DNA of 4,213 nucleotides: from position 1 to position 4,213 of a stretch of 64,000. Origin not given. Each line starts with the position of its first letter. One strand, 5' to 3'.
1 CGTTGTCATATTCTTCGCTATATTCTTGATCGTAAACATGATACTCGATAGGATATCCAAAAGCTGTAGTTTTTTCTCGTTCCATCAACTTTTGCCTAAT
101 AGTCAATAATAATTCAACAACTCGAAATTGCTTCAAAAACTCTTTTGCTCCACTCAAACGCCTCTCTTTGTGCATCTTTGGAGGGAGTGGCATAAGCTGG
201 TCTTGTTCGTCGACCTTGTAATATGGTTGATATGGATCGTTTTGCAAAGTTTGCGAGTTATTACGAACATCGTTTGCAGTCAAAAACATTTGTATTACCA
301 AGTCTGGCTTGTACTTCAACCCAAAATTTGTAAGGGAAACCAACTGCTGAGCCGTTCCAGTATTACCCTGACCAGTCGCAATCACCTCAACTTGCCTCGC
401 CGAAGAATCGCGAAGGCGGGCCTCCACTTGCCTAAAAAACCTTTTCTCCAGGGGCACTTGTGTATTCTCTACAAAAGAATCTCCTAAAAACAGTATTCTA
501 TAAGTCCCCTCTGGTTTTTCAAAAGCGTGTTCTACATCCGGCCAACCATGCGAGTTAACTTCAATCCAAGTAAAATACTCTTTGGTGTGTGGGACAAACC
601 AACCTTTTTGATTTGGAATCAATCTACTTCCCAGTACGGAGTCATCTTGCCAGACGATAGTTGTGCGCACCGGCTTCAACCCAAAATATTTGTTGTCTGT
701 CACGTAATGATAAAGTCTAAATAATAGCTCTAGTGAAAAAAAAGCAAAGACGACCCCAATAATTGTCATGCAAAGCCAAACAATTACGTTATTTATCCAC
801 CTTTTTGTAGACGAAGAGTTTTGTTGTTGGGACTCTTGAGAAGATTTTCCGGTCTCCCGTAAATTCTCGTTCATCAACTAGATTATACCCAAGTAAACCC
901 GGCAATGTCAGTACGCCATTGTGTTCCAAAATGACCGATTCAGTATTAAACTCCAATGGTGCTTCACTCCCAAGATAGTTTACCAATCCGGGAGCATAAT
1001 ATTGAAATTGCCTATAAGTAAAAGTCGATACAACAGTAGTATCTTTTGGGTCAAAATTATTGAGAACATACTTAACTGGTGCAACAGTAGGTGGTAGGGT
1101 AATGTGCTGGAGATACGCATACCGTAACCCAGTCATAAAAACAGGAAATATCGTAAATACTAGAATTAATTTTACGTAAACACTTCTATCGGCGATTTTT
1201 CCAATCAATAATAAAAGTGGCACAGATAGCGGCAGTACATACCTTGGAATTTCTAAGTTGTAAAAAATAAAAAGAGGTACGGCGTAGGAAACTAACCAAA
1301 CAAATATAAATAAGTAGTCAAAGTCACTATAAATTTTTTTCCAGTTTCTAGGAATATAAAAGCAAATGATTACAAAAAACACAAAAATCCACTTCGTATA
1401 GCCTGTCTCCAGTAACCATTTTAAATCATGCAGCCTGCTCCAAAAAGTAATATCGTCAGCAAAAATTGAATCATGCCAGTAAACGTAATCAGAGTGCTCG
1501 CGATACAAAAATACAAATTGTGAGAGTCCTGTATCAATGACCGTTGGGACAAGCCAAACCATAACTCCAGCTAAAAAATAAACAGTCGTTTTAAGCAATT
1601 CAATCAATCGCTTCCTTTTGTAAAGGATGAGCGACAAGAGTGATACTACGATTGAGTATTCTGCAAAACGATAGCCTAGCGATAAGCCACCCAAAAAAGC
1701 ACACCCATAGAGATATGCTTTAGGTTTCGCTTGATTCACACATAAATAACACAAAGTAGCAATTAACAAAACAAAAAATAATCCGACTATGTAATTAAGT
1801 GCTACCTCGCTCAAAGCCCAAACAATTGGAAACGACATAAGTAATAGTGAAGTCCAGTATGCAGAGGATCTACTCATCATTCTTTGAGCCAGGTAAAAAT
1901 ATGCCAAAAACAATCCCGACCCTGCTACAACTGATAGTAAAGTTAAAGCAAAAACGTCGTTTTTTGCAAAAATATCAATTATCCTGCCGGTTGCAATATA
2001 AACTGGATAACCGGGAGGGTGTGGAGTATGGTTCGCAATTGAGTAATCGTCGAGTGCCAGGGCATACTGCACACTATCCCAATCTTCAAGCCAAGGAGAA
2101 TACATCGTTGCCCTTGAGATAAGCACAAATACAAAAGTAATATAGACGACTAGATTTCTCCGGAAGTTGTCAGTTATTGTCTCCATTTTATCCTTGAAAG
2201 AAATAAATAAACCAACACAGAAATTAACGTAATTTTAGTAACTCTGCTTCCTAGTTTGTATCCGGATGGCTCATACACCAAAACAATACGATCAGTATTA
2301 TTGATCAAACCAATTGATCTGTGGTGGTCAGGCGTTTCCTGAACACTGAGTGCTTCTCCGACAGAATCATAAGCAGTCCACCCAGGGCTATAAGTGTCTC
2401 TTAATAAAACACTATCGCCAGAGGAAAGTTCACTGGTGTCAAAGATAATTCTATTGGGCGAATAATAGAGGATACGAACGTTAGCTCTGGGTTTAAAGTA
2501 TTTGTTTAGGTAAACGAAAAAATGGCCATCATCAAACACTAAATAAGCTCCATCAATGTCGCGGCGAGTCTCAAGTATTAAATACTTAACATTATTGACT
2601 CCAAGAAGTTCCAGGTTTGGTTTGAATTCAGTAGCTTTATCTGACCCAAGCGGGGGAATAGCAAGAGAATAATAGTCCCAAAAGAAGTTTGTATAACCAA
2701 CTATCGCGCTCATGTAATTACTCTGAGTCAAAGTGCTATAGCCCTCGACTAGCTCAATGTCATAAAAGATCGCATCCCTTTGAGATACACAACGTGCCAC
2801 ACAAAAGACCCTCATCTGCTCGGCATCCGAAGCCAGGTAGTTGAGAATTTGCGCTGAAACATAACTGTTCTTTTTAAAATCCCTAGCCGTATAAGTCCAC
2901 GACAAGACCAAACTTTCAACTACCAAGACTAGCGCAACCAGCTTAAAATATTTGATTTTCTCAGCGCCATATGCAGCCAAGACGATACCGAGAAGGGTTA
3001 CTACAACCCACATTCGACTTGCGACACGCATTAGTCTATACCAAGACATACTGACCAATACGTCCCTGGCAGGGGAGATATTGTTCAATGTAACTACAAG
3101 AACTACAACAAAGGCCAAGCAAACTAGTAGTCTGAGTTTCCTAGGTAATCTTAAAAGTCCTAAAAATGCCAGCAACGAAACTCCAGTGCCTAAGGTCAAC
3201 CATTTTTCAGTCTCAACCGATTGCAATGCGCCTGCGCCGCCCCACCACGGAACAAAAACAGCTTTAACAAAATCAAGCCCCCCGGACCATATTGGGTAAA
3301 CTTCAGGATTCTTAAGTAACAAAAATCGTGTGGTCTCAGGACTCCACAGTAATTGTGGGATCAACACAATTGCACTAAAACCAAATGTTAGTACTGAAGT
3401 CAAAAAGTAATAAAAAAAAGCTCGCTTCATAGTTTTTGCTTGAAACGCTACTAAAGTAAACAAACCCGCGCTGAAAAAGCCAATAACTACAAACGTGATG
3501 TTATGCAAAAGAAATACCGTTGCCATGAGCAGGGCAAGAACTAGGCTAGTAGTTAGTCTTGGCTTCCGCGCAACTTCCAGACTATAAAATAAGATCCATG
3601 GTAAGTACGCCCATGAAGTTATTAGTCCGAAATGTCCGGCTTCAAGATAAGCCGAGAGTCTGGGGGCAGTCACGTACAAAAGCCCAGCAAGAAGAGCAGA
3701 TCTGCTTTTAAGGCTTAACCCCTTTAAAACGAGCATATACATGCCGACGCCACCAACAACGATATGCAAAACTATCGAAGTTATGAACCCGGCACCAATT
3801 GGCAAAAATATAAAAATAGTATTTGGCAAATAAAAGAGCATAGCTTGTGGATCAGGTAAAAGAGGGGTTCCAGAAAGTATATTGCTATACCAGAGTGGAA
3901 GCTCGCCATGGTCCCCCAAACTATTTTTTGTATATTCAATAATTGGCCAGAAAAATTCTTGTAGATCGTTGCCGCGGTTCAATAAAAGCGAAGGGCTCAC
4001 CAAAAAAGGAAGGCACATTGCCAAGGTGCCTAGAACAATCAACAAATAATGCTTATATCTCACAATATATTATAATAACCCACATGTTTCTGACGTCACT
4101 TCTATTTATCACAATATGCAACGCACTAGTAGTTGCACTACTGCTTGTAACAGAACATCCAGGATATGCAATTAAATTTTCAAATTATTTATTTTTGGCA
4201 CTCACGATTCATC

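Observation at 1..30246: Glycan-assembly island of 27-30 kb with a complete Wzx/Wzy-type pathway and six GT-C membrane transferases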

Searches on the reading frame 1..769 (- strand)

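Call 63: search_protein_families(library=pfam, proteins=[window:1-769:-], max_evalue=1)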
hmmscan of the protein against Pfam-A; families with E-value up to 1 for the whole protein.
window:1-769:- (256 aa): 2 families
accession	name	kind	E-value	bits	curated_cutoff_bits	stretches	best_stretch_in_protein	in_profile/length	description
PF13472.12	Lipase_GDSL_2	-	0.00051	21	32.9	1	94-175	1-82/178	GDSL-like Lipase/Acylhydrolase family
PF25182.1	NonGDSL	-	0.11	12.3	80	1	87-159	25-99/220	Non-GDSL lipase-like family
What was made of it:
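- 1..769 (-): 5' part of an SGNH/GDSL-like esterase or acyltransferase gene with an N-terminal membrane anchor. The gene is cut by the window's left end. Lipase_GDSL_2 hit at E 5e-4, below cut-off (call 63).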

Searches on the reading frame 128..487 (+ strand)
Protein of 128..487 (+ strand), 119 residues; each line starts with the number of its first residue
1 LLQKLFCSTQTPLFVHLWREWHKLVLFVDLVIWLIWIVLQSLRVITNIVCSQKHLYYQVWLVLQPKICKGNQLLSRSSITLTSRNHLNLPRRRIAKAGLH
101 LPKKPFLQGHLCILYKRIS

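Call 5: search_protein_families(library=pfam, proteins=[window:128-487:+], max_evalue=0.01)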
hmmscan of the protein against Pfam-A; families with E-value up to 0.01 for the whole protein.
window:128-487:+ (119 aa): 0 families

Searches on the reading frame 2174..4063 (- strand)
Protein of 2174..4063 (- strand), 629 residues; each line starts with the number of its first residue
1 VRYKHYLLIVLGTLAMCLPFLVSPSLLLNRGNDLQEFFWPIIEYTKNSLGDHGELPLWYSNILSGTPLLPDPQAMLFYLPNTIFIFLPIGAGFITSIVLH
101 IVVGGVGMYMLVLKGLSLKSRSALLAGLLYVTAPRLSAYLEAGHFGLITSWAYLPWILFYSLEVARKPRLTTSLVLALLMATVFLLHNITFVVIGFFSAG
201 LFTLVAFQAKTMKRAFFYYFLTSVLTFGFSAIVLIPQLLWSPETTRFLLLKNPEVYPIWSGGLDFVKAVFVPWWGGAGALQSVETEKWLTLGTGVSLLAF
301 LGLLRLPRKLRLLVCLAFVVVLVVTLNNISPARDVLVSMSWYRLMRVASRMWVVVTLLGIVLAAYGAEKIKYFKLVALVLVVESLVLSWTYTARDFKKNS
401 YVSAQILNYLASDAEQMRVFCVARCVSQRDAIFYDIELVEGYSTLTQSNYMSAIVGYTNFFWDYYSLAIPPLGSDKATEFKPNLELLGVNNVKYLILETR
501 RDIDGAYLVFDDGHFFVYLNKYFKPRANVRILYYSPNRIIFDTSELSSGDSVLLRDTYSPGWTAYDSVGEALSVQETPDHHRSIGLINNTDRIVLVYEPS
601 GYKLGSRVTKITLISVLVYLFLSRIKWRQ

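Call 3: search_protein_families(library=pfam, proteins=[window:2174-4063:-], max_evalue=0.01)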
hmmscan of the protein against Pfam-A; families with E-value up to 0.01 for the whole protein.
window:2174-4063:- (629 aa): 0 families
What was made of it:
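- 2174..4063 (-): GT-C glycosyltransferase C2y (YfhO-like), 629-aa ORF. The gene callers start it at 4018, giving 614 aa. No Pfam hit itself (call 3).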

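Call 13: search_protein_families(library=ncbifam, proteins=[window:2174-4063:-], max_evalue=0.01)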
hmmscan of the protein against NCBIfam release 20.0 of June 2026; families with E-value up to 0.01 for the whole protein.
window:2174-4063:- (629 aa): 1 family
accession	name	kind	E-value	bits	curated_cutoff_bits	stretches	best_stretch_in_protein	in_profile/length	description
NF053599.1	transp_MmpA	equivalog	0.00027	19.7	210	1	97-182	73-155/543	MmpA family trehalose lipid delivery protein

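Call 17: find_homologous_proteins(query=window:2174-4063:-)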
Query window:2174-4063:- (629 aa): 121 proteins with E <= 0.001 among 8000 candidates; the best 120 are listed.
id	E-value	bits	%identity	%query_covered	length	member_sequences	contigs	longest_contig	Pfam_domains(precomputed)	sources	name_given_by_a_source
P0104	0.0e+0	1366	100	98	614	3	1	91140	-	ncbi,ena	-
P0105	3.9e-153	529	41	99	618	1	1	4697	PF09586.17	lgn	-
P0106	8.4e-153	528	39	98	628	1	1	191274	-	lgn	-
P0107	7.1e-151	522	40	99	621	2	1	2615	PF09586.17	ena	-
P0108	2.0e-150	521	42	97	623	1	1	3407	PF09586.17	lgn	-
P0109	7.7e-150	519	40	100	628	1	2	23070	PF09586.17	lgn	-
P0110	8.3e-149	515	41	95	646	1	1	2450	PF20176.4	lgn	-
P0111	1.1e-147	511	40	99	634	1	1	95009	-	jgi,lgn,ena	-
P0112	6.2e-147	509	41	97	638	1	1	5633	-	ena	-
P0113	7.4e-147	509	42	95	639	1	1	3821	-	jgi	-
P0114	1.8e-146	508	43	96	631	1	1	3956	-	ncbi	-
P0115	1.1e-145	505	41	97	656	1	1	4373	-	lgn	-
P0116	7.6e-145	502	39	98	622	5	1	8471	-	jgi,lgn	-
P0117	1.2e-144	501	39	95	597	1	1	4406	-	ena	-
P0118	8.7e-142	492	39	99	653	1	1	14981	-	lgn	-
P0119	9.3e-142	492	39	94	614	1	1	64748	PF09586.17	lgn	-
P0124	3.3e-140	487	39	98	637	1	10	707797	PF10131.16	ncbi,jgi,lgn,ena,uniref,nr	ncbi:MAG: hypothetical protein UV74_C0013G0315 [Candidatus Woesebacteria bacterium GW2011_GWB1_43_14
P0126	1.4e-138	481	39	99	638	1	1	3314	PF09586.17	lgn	-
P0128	1.2e-136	475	39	97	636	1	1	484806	-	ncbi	-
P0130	1.3e-135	472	38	95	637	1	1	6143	PF09586.17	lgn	-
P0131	1.4e-135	471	39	99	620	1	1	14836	PF10131.16,PF09586.17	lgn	-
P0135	1.0e-132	462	37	99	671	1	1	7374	PF20176.4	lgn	-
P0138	1.4e-132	462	38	98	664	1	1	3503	PF20176.4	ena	-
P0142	1.1e-129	452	37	94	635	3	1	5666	PF09586.17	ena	-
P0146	6.1e-129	450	37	95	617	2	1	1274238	PF09586.17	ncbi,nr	ncbi:hypothetical protein IPM62_04445 [Candidatus Woesebacteria bacterium]|nr:MAG: hypothetical prot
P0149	3.9e-128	447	36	98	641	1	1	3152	PF09586.17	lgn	-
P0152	2.2e-127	444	35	98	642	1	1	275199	PF09586.17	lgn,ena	-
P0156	7.5e-127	443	36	98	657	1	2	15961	PF09586.17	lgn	-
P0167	1.4e-125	438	38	98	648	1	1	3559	PF09586.17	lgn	-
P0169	1.6e-125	438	36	98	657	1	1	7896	PF09586.17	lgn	-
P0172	2.2e-125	438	37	100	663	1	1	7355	PF09586.17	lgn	-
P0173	4.1e-125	437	37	97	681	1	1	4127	PF10131.16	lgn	-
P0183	1.5e-122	428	36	97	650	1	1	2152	PF09586.17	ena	-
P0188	8.2e-122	426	37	100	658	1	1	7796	PF09586.17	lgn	-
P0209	1.8e-104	369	36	92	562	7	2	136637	PF09586.17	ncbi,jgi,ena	-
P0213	1.4e-92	329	33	92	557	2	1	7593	PF11847.14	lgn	-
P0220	8.4e-14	69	31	22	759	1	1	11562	PF09586.17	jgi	jgi:hypothetical protein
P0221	3.4e-5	41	34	22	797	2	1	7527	PF09586.17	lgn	-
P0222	4.4e-5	40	34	20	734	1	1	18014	PF09586.17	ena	-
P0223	1.7e-4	39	29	26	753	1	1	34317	PF09586.17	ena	-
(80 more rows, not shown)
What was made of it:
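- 2174..4063 (-): Homologues carry PF09586 YfhO, PF10131, PF20176 or PF11847 (call 17).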

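Call 20: list_cluster_members(proteins=[P0104, P0003, P0128])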
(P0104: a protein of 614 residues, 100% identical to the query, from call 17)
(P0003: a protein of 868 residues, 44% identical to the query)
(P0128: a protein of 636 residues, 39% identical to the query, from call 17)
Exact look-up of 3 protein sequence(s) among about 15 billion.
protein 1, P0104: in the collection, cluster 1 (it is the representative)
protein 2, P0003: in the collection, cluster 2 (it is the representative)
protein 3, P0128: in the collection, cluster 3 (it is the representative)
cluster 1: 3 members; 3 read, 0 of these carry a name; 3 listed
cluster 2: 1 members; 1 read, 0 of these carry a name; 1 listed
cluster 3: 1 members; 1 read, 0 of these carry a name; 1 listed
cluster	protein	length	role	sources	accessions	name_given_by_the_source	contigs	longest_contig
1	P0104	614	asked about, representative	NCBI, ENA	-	-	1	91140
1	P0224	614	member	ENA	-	-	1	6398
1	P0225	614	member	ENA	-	-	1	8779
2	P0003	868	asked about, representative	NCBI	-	-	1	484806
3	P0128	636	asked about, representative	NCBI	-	-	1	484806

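Call 23: find_encoding_contigs(protein=P0104, flank=10000, max_places=3)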
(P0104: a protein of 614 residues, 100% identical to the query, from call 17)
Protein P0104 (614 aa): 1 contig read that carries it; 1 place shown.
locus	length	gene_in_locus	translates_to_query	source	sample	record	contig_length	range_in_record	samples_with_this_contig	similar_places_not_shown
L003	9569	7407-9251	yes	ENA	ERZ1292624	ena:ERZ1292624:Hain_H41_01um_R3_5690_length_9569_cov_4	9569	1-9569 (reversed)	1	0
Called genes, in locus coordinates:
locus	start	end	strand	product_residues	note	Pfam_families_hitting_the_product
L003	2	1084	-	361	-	?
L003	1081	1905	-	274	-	PF13489:Methyltransf_23, PF07021:MetW, PF08241:Methyltransf_11, PF08242:Methyltransf_12, PF13649:Methyltransf_25, PF13847:Methyltransf_31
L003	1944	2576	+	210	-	-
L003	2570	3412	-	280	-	PF00535:Glycos_transf_2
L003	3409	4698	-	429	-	PF01943:Polysacc_synt, PF13440:Polysacc_synt_3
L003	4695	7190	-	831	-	-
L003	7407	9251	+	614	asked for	-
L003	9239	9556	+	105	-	-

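Call 32: predict_structure(alignment_id=A2)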
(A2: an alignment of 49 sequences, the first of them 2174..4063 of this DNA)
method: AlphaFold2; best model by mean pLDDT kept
length: 629 residues; sequences in the alignment: 49
mean_pLDDT: 93.9   pTM: 0.93
mean pLDDT of the five models: 93.9, 93.8, 93.0, 92.5, 92.2
residues with pLDDT >= 90: 530; 70-90: 91; 50-70: 8; < 50: 0
segments of 3 or more residues with pLDDT < 50: none
pLDDT, mean of each block of 10 residues (from residue 1): 91 97 93 94 95 93 90 91 94 98 99 97 98 97 96 99 98 98 96 98 97 98 98 94 90 93 94 85 93 96 96 97 97 96 94 98 95 92 96 86 96 96 91 95 91 88 88 68 93 94 93 96 97 96 91 94 94 94 91 95 97 96 84
secondary structure, 60 per line:
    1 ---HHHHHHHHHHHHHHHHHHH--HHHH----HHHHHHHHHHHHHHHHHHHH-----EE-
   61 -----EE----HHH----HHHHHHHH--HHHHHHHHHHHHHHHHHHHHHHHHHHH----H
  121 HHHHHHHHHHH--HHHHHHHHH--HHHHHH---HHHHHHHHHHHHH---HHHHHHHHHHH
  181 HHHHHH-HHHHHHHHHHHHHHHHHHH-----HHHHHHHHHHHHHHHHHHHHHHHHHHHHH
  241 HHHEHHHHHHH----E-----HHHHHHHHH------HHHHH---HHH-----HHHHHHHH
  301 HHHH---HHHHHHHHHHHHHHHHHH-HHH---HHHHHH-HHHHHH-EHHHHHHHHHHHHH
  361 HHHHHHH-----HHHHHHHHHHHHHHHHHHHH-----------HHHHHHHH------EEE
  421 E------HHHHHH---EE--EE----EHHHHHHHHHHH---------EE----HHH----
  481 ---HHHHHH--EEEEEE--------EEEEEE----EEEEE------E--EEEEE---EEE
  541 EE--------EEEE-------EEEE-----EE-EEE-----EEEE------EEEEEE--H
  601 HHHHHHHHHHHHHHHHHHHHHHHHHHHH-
elements in order: H4-22 H25-28 H33-52 H79-86 H89-115 H120-131 H134-142 H145-150 H154-166 H170-186 H188-206 H212-243 H245-251 H262-270 H277-281 H293-304 H308-325 H333-338 H340-345 H348-367 H373-392 H404-411 E418-421 H428-433 H448-458 H484-489 E492-497 E506-511 E516-520 E530-534 E538-542 E551-554 E562-565 E574-576 E582-585 E592-597 H600-628
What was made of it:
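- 2174..4063 (-): AF2 model pLDDT 93.9 (call 32).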

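Call 38: fold_search(model_id=the predicted structure, library=pdb)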
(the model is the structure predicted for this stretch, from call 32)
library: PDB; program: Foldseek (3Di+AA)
matches with E <= 10: 306; with E <= 0.001: 25
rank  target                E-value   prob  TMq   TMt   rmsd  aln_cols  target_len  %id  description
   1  6wby                  3.0e-07  1.00  0.48  0.26   8.0       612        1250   13  Single-Particle Cryo-EM Structure of Arabinofuranosyltransferase AftD from Mycobacteria, Mutant R1389S Class 2 (released 2020-05-13)
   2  6ezn_F                3.0e-07  1.00  0.41  0.40  13.2       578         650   13  Cryo-EM structure of the yeast oligosaccharyltransferase (OST) complex (released 2018-01-17)
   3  8age_A                3.7e-07  1.00  0.44  0.43  10.7       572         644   13  Structure of yeast oligosaccharylransferase complex with acceptor peptide bound (released 2022-12-07)
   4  6w98_A                3.7e-07  1.00  0.47  0.25  13.4       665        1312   12  Single-Particle Cryo-EM Structure of Arabinofuranosyltransferase AftD from Mycobacteria (released 2020-05-13)
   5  7oci_F                3.4e-06  1.00  0.42  0.42  11.7       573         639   11  Cryo-EM structure of yeast Ost6p containing oligosaccharyltransferase complex (released 2022-02-16)
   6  8agc_A                3.8e-06  1.00  0.43  0.40  11.0       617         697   13  Structure of yeast oligosaccharylransferase complex with lipid-linked oligosaccharide and non-acceptor peptide bound (released 2022-12-07)
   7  6s7o_A                4.4e-06  1.00  0.44  0.42  14.3       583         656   11  Cryo-EM structure of human oligosaccharyltransferase complex OST-A (released 2019-12-18)
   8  6wbx                  4.8e-06  1.00  0.48  0.27  13.0       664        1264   14  Single-Particle Cryo-EM Structure of Arabinofuranosyltransferase AftD from Mycobacteria, Mutant R1389S Class 1 (released 2020-05-13)
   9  8agb_A                6.4e-06  1.00  0.42  0.42  12.1       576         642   12  Structure of yeast oligosaccharylransferase complex with lipid-linked oligosaccharide bound (released 2022-12-07)
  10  6s7t_A                8.0e-06  1.00  0.46  0.41   9.9       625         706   10  Cryo-EM structure of human oligosaccharyltransferase complex OST-B (released 2019-12-18)
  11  6gxc_A                1.1e-05  1.00  0.42  0.38  21.8       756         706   13  Bacterial oligosaccharyltransferase PglB in complex with an inhibitory peptide and a reactive lipid-linked oligosaccha (released 2018-11-14)
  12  8pn9_A                1.6e-05  1.00  0.41  0.40  12.8       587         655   12  Structure of human oligosaccharyltransferase OST-A complex bound to NGI-1 (released 2024-05-08)
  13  6c26_A                1.9e-05  1.00  0.44  0.43  12.9       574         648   13  The Cryo-EM structure of a eukaryotic oligosaccharyl transferase complex (released 2018-01-31)
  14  8b6l_I                1.9e-05  1.00  0.42  0.39  12.5       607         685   12  Subtomogram average of the human Sec61-TRAP-OSTA-translocon (released 2022-12-07)
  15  5ogl_A                2.4e-05  1.00  0.41  0.37  22.4       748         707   12  Structure of bacterial oligosaccharyltransferase PglB in complex with an acceptor peptide and an lipid-linked oligosac (released 2017-10-25)
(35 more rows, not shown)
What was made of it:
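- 2174..4063 (-): Foldseek best hits are AftD, STT3, PglB, AftA and ArnT at E 3e-7 to 5e-4 (call 38).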
